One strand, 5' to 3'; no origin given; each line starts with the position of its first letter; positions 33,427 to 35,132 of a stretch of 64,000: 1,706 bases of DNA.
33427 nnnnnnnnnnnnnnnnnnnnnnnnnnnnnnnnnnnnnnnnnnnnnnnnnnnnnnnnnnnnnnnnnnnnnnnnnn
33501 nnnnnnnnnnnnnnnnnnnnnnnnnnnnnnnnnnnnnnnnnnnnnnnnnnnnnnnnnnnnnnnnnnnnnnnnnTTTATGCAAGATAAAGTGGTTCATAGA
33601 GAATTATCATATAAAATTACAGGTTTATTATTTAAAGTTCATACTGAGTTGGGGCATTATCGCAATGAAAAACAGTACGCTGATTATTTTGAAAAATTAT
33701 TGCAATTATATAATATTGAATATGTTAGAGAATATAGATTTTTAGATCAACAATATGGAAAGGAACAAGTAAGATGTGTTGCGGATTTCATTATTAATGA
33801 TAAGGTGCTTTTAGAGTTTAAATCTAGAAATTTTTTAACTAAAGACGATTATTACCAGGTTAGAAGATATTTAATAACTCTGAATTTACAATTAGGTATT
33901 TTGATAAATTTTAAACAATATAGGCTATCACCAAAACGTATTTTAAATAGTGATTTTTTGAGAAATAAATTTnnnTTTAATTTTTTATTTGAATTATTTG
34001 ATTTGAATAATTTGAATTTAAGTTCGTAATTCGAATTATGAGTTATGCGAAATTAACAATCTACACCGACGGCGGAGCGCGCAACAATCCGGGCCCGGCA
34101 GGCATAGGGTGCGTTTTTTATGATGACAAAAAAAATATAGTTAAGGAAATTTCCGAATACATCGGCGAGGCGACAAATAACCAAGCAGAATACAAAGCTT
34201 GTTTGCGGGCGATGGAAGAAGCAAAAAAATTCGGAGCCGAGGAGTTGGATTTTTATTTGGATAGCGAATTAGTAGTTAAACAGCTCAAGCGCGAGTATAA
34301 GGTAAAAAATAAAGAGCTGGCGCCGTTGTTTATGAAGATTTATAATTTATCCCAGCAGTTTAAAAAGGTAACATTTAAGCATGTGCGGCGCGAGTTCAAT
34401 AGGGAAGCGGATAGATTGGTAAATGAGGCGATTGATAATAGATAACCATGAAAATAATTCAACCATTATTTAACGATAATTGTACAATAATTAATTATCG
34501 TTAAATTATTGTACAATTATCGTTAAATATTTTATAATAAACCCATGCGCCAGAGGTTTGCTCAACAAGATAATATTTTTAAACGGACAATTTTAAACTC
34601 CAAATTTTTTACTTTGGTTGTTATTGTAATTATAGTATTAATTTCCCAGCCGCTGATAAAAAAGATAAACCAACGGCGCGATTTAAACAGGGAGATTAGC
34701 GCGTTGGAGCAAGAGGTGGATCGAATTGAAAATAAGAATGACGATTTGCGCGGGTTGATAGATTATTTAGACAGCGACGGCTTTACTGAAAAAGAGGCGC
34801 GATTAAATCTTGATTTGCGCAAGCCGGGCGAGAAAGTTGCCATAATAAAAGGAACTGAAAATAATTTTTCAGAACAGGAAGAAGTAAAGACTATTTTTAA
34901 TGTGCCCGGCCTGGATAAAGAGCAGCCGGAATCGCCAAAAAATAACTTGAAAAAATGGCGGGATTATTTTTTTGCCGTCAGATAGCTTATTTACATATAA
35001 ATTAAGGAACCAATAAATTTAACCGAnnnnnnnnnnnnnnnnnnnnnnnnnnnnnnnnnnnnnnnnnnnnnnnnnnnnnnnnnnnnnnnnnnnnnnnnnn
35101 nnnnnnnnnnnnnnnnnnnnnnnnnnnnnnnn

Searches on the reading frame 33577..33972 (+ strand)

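Call 32: search_protein_families(library=pfam, proteins=[window:33577-33972:+], max_evalue=0.0001)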
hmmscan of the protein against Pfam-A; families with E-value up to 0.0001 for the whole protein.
window:33577-33972:+ (132 aa): 1 family
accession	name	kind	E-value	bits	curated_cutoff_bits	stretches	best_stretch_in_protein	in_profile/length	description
PF13366.12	PDDEXK_3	-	2.5e-20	73.4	22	1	9-117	2-112/117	PD-(D/E)XK nuclease superfamily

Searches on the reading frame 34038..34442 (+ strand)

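Call 32: search_protein_families(library=pfam, proteins=[window:34038-34442:+], max_evalue=0.0001)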
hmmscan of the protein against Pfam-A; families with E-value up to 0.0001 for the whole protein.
window:34038-34442:+ (135 aa): 2 families
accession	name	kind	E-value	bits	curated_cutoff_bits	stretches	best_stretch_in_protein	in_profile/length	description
PF13456.12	RVT_3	-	1.5e-25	90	21.6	1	10-131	2-123/123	Reverse transcriptase-like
PF00075.30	RNase_H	-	5.6e-15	56.2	25.8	1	5-132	3-140/141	RNase H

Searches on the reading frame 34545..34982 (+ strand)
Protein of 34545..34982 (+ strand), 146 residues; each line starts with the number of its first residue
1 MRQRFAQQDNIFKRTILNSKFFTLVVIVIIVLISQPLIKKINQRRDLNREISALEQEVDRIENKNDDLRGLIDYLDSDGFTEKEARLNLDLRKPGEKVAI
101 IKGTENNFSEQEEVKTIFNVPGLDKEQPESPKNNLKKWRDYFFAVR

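Call 32: search_protein_families(library=pfam, proteins=[window:34545-34982:+], max_evalue=0.0001)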
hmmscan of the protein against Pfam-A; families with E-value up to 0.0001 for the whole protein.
window:34545-34982:+ (146 aa): 1 family
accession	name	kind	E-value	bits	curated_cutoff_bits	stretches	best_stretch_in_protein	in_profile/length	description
PF04977.20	DivIC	-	1.5e-11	44.4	28.9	1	27-100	2-76/80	Septum formation initiator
